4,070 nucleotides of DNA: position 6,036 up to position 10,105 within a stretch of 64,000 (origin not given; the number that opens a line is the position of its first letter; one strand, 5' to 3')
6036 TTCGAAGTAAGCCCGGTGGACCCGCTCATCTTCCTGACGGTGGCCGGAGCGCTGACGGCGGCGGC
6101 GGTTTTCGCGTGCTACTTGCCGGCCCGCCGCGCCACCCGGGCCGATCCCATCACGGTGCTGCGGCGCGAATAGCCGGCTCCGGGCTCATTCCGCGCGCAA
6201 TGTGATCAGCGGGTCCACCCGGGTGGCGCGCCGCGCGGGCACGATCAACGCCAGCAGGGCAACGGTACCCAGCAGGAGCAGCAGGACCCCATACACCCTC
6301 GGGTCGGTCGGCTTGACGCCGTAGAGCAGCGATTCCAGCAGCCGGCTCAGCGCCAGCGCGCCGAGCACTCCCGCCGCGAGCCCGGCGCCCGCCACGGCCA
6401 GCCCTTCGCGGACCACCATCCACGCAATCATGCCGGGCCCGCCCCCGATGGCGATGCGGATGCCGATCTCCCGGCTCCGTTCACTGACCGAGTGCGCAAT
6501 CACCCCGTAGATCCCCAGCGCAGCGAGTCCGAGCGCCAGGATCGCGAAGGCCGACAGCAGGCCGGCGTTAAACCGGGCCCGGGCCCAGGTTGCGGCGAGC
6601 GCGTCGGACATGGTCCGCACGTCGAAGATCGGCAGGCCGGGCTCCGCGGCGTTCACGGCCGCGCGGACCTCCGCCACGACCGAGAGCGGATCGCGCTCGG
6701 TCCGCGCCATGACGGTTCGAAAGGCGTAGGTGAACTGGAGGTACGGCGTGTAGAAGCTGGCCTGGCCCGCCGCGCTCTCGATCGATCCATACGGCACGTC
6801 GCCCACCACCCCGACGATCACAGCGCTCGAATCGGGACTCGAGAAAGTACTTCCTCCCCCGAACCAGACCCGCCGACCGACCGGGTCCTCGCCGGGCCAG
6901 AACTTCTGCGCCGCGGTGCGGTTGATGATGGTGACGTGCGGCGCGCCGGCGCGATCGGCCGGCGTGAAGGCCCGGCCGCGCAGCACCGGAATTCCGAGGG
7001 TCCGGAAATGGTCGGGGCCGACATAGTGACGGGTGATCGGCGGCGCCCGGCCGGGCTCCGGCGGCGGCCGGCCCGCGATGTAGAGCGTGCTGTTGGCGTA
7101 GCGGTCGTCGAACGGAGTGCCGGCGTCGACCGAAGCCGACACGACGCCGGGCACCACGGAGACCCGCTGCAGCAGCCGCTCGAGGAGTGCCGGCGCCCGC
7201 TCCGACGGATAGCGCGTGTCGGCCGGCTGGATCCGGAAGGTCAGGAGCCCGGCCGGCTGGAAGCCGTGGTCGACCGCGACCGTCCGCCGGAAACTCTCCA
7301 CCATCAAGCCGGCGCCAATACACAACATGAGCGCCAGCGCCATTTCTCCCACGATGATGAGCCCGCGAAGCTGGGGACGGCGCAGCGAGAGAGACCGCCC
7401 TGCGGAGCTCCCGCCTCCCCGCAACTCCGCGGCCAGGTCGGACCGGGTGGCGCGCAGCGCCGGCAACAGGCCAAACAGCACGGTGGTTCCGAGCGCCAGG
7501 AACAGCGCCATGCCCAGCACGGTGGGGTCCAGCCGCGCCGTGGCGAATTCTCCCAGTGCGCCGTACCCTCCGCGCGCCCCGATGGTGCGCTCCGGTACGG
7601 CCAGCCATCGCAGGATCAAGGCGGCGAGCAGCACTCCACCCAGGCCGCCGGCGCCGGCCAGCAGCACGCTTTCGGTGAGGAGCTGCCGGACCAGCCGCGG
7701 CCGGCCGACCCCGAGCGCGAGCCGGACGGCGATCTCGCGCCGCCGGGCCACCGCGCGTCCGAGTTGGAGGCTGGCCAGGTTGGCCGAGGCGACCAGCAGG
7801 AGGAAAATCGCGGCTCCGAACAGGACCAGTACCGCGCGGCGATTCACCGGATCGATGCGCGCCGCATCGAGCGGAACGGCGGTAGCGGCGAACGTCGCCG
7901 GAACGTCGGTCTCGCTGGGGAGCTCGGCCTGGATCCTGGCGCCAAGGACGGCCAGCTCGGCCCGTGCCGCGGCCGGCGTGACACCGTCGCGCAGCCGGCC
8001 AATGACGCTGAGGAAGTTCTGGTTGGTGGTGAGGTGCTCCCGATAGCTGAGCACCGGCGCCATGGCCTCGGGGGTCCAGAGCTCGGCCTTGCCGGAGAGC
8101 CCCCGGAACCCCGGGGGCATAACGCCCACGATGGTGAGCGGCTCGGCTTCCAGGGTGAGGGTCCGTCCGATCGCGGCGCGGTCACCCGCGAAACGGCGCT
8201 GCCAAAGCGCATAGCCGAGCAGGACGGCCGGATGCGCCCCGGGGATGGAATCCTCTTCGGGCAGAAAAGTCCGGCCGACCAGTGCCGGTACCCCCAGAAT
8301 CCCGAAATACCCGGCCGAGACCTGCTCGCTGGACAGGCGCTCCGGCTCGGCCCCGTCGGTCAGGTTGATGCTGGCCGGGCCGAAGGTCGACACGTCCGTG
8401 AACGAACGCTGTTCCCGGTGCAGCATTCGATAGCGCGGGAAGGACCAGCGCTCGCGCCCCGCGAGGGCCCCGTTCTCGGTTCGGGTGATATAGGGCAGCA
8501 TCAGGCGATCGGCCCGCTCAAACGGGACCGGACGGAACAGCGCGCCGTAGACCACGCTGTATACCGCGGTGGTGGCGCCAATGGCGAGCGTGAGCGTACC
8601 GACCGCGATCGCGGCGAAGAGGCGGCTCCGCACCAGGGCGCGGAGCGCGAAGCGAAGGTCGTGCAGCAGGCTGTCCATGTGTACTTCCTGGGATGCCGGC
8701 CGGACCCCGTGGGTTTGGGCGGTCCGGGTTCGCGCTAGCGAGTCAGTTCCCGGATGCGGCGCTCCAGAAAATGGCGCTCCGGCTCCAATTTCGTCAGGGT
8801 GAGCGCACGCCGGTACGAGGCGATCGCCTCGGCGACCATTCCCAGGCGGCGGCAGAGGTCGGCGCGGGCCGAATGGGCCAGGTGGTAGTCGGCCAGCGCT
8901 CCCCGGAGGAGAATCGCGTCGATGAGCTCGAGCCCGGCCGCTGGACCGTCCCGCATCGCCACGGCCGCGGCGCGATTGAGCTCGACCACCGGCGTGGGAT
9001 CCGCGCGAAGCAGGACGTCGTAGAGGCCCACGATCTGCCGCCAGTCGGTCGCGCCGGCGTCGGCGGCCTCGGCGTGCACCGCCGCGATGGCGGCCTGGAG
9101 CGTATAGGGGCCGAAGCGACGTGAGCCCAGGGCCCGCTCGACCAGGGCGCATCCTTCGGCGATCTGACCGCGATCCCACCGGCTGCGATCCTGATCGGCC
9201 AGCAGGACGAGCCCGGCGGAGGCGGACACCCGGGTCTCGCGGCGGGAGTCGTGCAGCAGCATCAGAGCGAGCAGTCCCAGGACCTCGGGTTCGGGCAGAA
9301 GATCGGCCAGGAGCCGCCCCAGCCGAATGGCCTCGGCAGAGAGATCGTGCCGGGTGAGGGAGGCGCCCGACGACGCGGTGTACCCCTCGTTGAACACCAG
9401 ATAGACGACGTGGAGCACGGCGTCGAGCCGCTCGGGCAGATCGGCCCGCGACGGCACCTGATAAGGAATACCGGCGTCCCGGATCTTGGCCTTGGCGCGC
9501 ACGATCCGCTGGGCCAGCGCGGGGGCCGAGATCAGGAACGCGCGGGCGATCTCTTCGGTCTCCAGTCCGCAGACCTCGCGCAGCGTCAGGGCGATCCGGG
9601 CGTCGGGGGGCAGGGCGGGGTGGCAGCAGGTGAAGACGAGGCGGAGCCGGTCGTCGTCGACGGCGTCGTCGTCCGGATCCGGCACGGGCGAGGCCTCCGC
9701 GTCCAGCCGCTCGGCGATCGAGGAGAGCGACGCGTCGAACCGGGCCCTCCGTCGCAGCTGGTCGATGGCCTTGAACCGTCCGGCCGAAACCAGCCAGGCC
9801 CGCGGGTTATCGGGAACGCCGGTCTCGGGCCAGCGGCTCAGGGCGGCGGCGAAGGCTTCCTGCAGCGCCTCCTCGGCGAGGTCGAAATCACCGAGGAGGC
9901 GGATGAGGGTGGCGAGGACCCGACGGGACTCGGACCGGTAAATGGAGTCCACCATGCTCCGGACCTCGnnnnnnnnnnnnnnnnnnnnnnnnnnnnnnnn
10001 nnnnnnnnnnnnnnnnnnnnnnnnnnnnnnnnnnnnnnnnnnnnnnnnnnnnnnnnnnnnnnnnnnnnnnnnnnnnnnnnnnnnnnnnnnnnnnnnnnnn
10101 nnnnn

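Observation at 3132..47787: Five ADOP-type duplicated orphan MacB/FtsX permeases in 45 kb, four in PadR-led modules, no cognate ATPase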

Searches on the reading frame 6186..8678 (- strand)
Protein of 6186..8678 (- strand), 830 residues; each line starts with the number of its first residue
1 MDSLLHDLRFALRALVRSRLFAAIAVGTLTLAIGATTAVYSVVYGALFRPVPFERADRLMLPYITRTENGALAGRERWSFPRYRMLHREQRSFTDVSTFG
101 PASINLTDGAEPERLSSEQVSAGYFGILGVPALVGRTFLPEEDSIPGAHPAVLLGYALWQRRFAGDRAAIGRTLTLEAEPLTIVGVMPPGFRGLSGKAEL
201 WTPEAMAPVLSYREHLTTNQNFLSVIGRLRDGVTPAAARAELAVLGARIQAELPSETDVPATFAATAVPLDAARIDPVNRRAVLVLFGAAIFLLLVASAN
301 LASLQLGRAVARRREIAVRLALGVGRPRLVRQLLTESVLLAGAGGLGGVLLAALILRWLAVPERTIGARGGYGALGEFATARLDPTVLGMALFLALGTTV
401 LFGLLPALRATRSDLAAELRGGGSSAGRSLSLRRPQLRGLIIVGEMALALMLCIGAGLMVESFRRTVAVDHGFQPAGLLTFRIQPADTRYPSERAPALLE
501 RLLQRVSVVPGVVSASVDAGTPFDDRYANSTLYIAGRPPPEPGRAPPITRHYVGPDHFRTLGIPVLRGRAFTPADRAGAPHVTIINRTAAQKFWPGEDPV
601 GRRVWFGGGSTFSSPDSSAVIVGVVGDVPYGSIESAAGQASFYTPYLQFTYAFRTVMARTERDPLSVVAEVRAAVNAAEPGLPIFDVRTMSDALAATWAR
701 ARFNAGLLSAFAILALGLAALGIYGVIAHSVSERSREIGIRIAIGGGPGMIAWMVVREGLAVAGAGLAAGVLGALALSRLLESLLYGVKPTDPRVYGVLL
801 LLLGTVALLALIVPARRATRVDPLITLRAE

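Call 5: search_protein_families(library=ncbifam, proteins=[window:6186-8678:-])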
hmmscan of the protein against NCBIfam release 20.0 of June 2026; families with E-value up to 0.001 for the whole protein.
window:6186-8678:- (830 aa): 2 families
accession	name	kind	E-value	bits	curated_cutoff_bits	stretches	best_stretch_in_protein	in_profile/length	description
TIGR03434.1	ADOP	subfamily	2.8e-253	842.7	622.3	1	4-830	1-803/803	ADOP family duplicated permease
NF007826.0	PRK10535.1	equivalog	9.1e-17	60.6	966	2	116-414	368-640/648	macrolide ABC transporter ATP-binding protein/permease MacB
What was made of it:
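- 6186..8678 (-): ADOP-B, 830 aa. It has no prefix and no PadR, and is convergent with A. It is the third gene behind a YCII gene and an ECF-type sigma factor gene. TIGR03434 842.7 bits, aligned from profile position 1 at residue 4 (call 5).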

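Call 6: search_protein_families(library=pfam, proteins=[window:6186-8678:-])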
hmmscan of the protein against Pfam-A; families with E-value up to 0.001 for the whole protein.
window:6186-8678:- (830 aa): 2 families
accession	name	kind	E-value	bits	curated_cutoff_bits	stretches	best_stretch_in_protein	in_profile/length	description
PF12704.14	MacB_PCD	-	1.6e-39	136.8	27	2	23-243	2-205/207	MacB-like periplasmic core domain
PF02687.27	FtsX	-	5.8e-24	84.9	25.5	2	710-822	2-119/120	FtsX-like permease C-terminal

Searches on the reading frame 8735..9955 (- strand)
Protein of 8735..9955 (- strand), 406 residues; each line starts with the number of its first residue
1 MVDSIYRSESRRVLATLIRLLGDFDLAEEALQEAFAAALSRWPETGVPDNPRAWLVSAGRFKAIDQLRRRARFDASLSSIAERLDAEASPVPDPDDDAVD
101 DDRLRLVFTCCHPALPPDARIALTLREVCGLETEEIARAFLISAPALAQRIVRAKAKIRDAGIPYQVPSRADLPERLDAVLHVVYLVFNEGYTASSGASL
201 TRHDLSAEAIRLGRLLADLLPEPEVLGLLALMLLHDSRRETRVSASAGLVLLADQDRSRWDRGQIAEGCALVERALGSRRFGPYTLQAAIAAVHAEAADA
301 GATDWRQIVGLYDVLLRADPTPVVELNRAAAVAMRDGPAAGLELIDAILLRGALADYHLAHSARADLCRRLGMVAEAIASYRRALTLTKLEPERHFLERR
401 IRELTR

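Call 74: search_protein_families(library=ncbifam, proteins=[window:8735-9955:-], max_evalue=0.00001)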
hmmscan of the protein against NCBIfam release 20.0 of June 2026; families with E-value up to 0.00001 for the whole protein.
window:8735-9955:- (406 aa): 30 families (the best 25 are shown)
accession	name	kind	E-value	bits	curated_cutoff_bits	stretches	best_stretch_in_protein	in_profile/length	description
TIGR02937.1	sigma70-ECF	superfamily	2.7e-14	53.2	42.9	1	5-160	6-163/165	sigma-70 family RNA polymerase sigma factor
TIGR02983.1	SigE-fam_strep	subfamily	3.1e-14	53.2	141.55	1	3-160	9-156/162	SigE family RNA polymerase sigma factor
NF007213.0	PRK09635.1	equivalog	6e-14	51.9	317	1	13-166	18-170/290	RNA polymerase sigma factor SigI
NF058625.1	sigma_PG0214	equivalog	2.4e-13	50.1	130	1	12-160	16-159/170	GFO_1088 family ECF-type sigma factor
NF008892.0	PRK11924.2-1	equivalog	8e-13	48.5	291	1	20-84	36-99/203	RNA polymerase sigma factor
TIGR02943.1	Sig70_famx1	hypoth_equivalog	4.7e-12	46.1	162.2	0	8-88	9-89/188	RNA polymerase sigma-70 factor, TIGR02943 family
TIGR02985.1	Sig70_bacteroi1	subfamily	3e-11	43.8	126.4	1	4-160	5-160/162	RNA polymerase sigma-70 factor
NF006089.0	PRK08241.1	subfamily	5.2e-11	42.2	240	1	17-162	39-204/343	RNA polymerase subunit sigma-70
NF009166.1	PRK12513.1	equivalog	8.1e-11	42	206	1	4-160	26-184/193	RNA polymerase sigma factor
TIGR02989.1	Sig-70_gvs1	subfamily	2.1e-10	40.7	124.55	1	8-160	9-156/158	RNA polymerase sigma-70 factor, Rhodopirellula/Verrucomicrobium family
NF007214.0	PRK09636.1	subfamily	4.1e-10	39.3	271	1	8-169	12-170/293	RNA polymerase sigma factor SigJ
NF009196.0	PRK12544.1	equivalog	5.5e-10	39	287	0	96-160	130-194/208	RNA polymerase factor sigma-70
TIGR02960.1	SigX5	hypoth_equivalog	6.8e-10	38.6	264.75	1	83-162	111-190/322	RNA polymerase sigma-70 factor, TIGR02960 family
NF009167.0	PRK12514.1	equivalog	7e-10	39.1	265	1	3-131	23-147/180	RNA polymerase sigma factor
TIGR02957.1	SigX4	subfamily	8.4e-10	38.3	323.25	1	15-161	12-155/281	RNA polymerase sigma-70 factor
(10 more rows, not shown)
